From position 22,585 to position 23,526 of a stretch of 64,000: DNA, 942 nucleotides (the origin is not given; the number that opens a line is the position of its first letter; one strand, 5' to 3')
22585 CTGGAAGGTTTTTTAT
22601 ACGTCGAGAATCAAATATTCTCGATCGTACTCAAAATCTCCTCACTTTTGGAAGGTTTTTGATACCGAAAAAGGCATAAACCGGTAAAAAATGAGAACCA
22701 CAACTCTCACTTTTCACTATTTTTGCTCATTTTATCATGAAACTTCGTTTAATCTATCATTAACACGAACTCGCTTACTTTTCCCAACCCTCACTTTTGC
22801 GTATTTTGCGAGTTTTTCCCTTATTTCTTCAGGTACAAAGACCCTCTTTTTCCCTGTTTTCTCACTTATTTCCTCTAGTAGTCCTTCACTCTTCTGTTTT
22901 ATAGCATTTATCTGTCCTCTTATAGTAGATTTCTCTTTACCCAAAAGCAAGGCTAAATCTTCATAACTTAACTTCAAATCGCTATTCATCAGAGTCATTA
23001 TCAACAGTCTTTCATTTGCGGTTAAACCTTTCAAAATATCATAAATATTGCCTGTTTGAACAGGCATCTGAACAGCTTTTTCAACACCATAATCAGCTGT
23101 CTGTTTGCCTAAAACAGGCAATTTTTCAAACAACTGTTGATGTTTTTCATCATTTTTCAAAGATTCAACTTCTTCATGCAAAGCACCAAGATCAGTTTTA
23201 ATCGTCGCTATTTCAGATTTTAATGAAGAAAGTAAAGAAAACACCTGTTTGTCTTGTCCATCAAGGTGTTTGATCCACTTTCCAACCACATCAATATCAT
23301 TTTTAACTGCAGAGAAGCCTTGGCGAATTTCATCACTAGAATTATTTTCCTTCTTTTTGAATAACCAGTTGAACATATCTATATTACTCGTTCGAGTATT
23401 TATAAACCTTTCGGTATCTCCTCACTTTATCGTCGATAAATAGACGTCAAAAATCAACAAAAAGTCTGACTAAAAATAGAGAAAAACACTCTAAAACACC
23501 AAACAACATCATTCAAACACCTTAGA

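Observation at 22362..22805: Iteron-like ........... array between two convergent wHTH regulator genes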

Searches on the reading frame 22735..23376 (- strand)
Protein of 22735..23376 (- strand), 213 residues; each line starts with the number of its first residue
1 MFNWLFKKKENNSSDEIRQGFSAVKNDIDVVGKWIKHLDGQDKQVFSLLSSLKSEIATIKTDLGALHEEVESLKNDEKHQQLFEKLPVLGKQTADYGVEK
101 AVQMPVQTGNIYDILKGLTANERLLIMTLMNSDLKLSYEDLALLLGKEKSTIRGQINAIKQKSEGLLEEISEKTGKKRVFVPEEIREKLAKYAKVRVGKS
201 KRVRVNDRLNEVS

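Call 10: search_protein_families(library=pfam, proteins=[window:22735-23376:-], max_evalue=0.1)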
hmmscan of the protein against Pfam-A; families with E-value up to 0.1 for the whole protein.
window:22735-23376:- (213 aa): 10 families
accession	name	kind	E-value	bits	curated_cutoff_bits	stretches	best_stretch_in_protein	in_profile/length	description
PF13936.12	HTH_38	-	0.0066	16.6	27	1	116-152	3-37/44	Helix-turn-helix domain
PF13730.12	HTH_36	-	0.012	15.9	25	1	117-160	2-50/55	Helix-turn-helix domain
PF13851.11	GAS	-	0.018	14.9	32.3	0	35-81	35-82/200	Growth-arrest specific micro-tubule binding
PF21552.3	TFC3_eWH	-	0.025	15.1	27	1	148-192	43-86/91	Transcription factor tau 138 kDa subunit, extended winged helix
PF04136.21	COG3_N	-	0.039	14.3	27.9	0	35-81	13-59/147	Conserved oligomeric Golgi complex subunit 3, N-terminal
PF05531.17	NPV_P10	-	0.04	14.8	29.8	0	48-94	5-52/75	Nucleopolyhedrovirus P10 protein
PF15039.11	DUF4530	-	0.055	14.1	28.1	0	35-81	58-104/113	Domain of unknown function (DUF4530)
PF07889.17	DUF1664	-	0.057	13.9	34.6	0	13-75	53-115/124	Protein of unknown function (DUF1664)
PF17675.6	APG6_N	-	0.062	14.2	45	0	16-79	44-99/132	Apg6 coiled-coil region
PF02090.21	SPAM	-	0.068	13.6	35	0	34-82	6-54/142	Salmonella surface presentation of antigen gene type M protein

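Call 13: find_homologous_proteins(query=window:22735-23376:-)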
Query window:22735-23376:- (213 aa): 2096 proteins with E <= 0.001 among 2508 candidates; the best 120 are listed.
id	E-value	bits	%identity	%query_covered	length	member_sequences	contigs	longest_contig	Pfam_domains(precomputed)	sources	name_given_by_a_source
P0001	2.2e-129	447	100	100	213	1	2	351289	-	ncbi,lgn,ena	-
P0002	2.2e-104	365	83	97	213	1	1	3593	-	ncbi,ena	-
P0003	2.7e-99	349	80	97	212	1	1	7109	-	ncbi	-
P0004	8.3e-92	324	73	99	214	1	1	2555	-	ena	-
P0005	1.2e-90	320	71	91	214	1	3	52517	-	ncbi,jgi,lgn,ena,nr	ncbi:hypothetical protein FJZ18_01770 [Candidatus Pacearchaeota archaeon]|nr:hypothetical protein [C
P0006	1.6e-90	320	74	99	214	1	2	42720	-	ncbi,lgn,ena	ncbi:MAG: hypothetical protein AABY00_03305 [Nanoarchaeota archaeon]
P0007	2.7e-89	316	74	99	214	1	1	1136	-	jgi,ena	-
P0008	2.7e-82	293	65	91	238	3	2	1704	-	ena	-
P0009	8.7e-81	288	68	93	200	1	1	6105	-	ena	-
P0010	2.9e-80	286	67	96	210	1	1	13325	-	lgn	-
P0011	4.9e-80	286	66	97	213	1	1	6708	-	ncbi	-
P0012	9.8e-80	285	66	95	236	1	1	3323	-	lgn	-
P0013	1.2e-79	284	65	98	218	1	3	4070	-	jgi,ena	-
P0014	1.4e-79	284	67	95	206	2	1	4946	-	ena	-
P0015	5.3e-79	282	67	93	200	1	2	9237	-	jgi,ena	jgi:predicted transcriptional regulator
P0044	1.6e-76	274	61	91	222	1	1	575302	-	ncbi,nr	ncbi:hypothetical protein KW805_02875 [Candidatus Pacearchaeota archaeon]|nr:hypothetical protein [C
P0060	2.6e-75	270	61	97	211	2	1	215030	-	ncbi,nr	ncbi:MAG: hypothetical protein Q8Q31_01570 [Nanoarchaeota archaeon]|nr:hypothetical protein [Nanoarc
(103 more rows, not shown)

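Call 15: find_related_loci(query=A1, collection=genome_contigs, flank=4000)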
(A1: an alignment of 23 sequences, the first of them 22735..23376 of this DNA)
Query A1 (213 aa) in genome_contigs; peptide patterns used: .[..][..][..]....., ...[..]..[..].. (x = any residue, [..] = any of these).
379 stretches matched a pattern; 355 encode a relative of the query (tblastn E <= 1e-3); the best 80 are kept; 80 distinct loci.
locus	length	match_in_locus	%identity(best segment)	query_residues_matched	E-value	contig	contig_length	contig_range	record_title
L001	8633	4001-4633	74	1-211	3e-100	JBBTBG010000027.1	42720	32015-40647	MAG: Nanoarchaeota archaeon isolate H32-bin084_1 H32_bin084_1_000000000027, whole genome shotgun sequence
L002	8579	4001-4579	71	1-193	6e-91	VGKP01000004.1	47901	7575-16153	MAG: Candidatus Pacearchaeota archaeon isolate K_Offshore_120m_m2_023 K_Offshore_120m_m2_023_Ga0194131_10001050, whole g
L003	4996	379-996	66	1-206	7e-89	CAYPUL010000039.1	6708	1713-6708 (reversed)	MAG TPA_asm: Candidatus Woesearchaeota archaeon isolate SRP178908_co2_46 genome assembly, contig: NODE_8222_length_6708_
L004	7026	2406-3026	63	1-207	1e-86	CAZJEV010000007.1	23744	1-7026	MAG TPA_asm: Candidatus Woesearchaeota archaeon isolate SRP269290_co4_244 genome assembly, contig: NODE_1022_length_2374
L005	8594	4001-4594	67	1-198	2e-86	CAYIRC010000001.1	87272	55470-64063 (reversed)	MAG TPA_asm: Candidatus Woesearchaeota archaeon isolate ERP119705_co3_277 genome assembly, contig: NODE_156_length_87272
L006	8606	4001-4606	65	1-202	6e-86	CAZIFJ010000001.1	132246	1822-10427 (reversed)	MAG TPA_asm: Candidatus Woesearchaeota archaeon isolate SRP178908_co2_275 genome assembly, contig: NODE_9_length_132246_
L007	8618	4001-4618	64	1-206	2e-85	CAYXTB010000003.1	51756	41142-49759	MAG TPA_asm: Candidatus Woesearchaeota archaeon isolate SRP178908_co1_313 genome assembly, contig: NODE_327_length_51756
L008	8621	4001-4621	64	1-207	1e-84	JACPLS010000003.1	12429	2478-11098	MAG: Candidatus Pacearchaeota archaeon isolate NC_groundwater_527_Ag_S-0.1um_31_8 S35_SO-1_scaffold_76011, whole genome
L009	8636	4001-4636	64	1-212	2e-83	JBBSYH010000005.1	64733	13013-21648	MAG: Nanoarchaeota archaeon isolate H51-bin114_1 H51_bin114_1_000000000005, whole genome shotgun sequence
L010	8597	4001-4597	65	1-199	1e-83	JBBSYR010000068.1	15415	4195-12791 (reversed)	MAG: Nanoarchaeota archaeon isolate H43-bin213_1 H43_bin213_1_000000000068, whole genome shotgun sequence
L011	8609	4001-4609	66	1-202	2e-83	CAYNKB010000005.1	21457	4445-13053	MAG TPA_asm: Candidatus Woesearchaeota archaeon isolate SRP050083_co1_132 genome assembly, contig: NODE_946_length_21457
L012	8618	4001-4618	61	1-206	3e-83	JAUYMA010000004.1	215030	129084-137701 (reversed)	MAG: Nanoarchaeota archaeon isolate C24_metabat.bin.61 C24_k141_1038144, whole genome shotgun sequence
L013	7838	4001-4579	65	1-193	3e-83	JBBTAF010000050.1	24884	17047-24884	MAG: Nanoarchaeota archaeon isolate H43-bin007_1 H43_bin007_1_000000000050, whole genome shotgun sequence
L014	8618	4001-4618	66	1-206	2e-82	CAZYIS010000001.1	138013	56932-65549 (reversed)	MAG TPA_asm: Candidatus Woesearchaeota archaeon isolate SRP142039_co2_64 genome assembly, contig: NODE_13_length_138013_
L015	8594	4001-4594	64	1-198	3e-82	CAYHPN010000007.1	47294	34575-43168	MAG TPA_asm: Candidatus Woesearchaeota archaeon isolate ERP119705_co14_220 genome assembly, contig: NODE_438_length_4729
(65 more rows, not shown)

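Call 44: predict_structure(alignment_id=A1)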
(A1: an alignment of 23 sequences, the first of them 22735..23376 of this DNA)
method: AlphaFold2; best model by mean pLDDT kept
length: 213 residues; sequences in the alignment: 23
mean_pLDDT: 56.6   pTM: 0.21
mean pLDDT of the five models: 56.6, 55.6, 55.5, 47.8, 47.3
residues with pLDDT >= 90: 0; 70-90: 57; 50-70: 66; < 50: 90
segments of 3 or more residues with pLDDT < 50: 1-3, 5-10, 77-108, 146-150, 165-180, 191-213
pLDDT, mean of each block of 10 residues (from residue 1): 46 64 82 82 79 82 75 52 41 41 43 66 64 53 49 54 47 41 52 42 39 37
secondary structure, 60 per line:
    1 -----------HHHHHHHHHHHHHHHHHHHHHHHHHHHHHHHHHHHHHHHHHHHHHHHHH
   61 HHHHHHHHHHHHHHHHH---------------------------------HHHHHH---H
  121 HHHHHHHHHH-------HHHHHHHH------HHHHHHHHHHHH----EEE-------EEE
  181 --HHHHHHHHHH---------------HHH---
elements in order: H12-77 H111-116 H120-130 H138-145 H152-163 E168-170 E178-180 H183-192

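Call 48: search_solved_structures(query=A1, max_evalue=1)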
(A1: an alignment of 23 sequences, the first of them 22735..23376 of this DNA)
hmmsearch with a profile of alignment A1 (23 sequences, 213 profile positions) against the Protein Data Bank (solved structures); distinct sequences matched with E-value up to 1: 19.
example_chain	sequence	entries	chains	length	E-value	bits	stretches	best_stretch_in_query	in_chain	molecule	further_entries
8glv_Cp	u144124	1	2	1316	0.0001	25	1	15-84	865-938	WD_REPEATS_REGION domain-containing protein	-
4tko_B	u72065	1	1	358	0.0054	19.4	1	33-84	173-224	EmrA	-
6hmf_A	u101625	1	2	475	0.006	19.3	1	142-185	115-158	DNA polymerase II small subunit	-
5ihe_A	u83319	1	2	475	0.006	19.3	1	142-185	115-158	DNA polymerase II small subunit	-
6t8h_A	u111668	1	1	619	0.0082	18.8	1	142-185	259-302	DNA polymerase II small subunit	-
6hms_A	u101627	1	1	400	0.0082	18.8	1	142-185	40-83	DNA polymerase II small subunit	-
8ppt_A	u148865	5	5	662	0.0093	18.6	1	142-185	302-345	DNA polymerase II small subunit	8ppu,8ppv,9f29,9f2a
6cmv_A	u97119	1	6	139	0.011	18.5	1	100-191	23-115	Transcriptional regulator Lrs14-like protein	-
2yo3_A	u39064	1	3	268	0.017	17.8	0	43-110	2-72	GENERAL CONTROL PROTEIN GCN4, PUTATIVE INNER MEMBRANE PROTEIN, GENERAL CONTROL PROTEIN GCN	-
9r1o_A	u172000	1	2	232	0.018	17.7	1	9-89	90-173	sc-apCC-6-DPH-NR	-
3jqh_A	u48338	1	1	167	0.049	16.3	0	53-87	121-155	C-type lectin domain family 4 member M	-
8qox_B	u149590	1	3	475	0.058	16.1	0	12-70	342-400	Conserved membrane protein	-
6mi4_A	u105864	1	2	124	0.16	14.6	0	34-84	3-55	NF-kB ESSENTIAL MODULATOR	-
5dol_A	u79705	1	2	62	0.23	14.1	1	42-86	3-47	Initiation-control protein YabA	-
6mi3_A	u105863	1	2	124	0.23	14.1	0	34-83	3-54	NF-kB ESSENTIAL MODULATOR,NF-kappa-B essential modulator,NF-kB ESSENTIAL MODULATOR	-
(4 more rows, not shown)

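Call 49: search_protein_families(library=ncbifam, proteins=[window:22735-23376:-], max_evalue=1)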
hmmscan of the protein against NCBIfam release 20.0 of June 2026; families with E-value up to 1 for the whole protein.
window:22735-23376:- (213 aa): 8 families
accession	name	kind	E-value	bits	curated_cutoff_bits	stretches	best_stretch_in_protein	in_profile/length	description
NF045531.1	SidP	equivalog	0.0021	16.2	890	1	3-88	231-311/870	Dot/Icm T4SS effector PI-3-phosphatase SidP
TIGR02937.1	sigma70-ECF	superfamily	0.0067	16.1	42.9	1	48-162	85-160/165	sigma-70 family RNA polymerase sigma factor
NF053606.1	Sta1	subfamily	0.011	15.8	80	1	111-176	11-73/100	Sta1 family transcriptional regulator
NF005385.0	PRK06930.1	subfamily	0.045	13.5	136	1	110-163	107-158/170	positive control sigma-like factor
NF033516.0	transpos_IS3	equivalog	0.056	12.7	160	1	31-103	31-108/369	IS3 family transposase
NF053525.1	thylo_ssr2422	subfamily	0.43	11.1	38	0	43-74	12-43/77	ssr2422 family thylakoid membrane protein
NF053609.1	Sul12a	equivalog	0.44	10.8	150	1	18-77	45-102/103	Sul12a family chromatin-organizing protein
NF040939.2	trans_reg_lrs14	equivalog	0.48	10.5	90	0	113-173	14-72/103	Lrs14 family HTH-type transcriptional regulator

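Call 66: find_encoding_contigs(protein=P0044, flank=10000, max_places=2)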
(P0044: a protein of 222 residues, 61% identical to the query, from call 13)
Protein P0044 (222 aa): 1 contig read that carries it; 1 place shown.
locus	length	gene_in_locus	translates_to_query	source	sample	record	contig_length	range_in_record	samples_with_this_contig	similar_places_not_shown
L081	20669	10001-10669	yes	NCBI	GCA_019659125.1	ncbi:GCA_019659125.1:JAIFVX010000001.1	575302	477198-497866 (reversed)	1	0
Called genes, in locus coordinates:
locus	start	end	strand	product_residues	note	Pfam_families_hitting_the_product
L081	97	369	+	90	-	-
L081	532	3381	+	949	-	-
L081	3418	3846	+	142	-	PF08570:DUF1761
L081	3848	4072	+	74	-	-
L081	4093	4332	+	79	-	-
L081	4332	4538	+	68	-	-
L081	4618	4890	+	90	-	PF12674:Zn_ribbon_2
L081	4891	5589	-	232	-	-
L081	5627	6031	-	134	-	-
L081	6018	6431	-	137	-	-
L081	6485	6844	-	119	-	-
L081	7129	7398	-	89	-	-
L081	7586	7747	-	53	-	-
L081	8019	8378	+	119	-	-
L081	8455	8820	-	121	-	-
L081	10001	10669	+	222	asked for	-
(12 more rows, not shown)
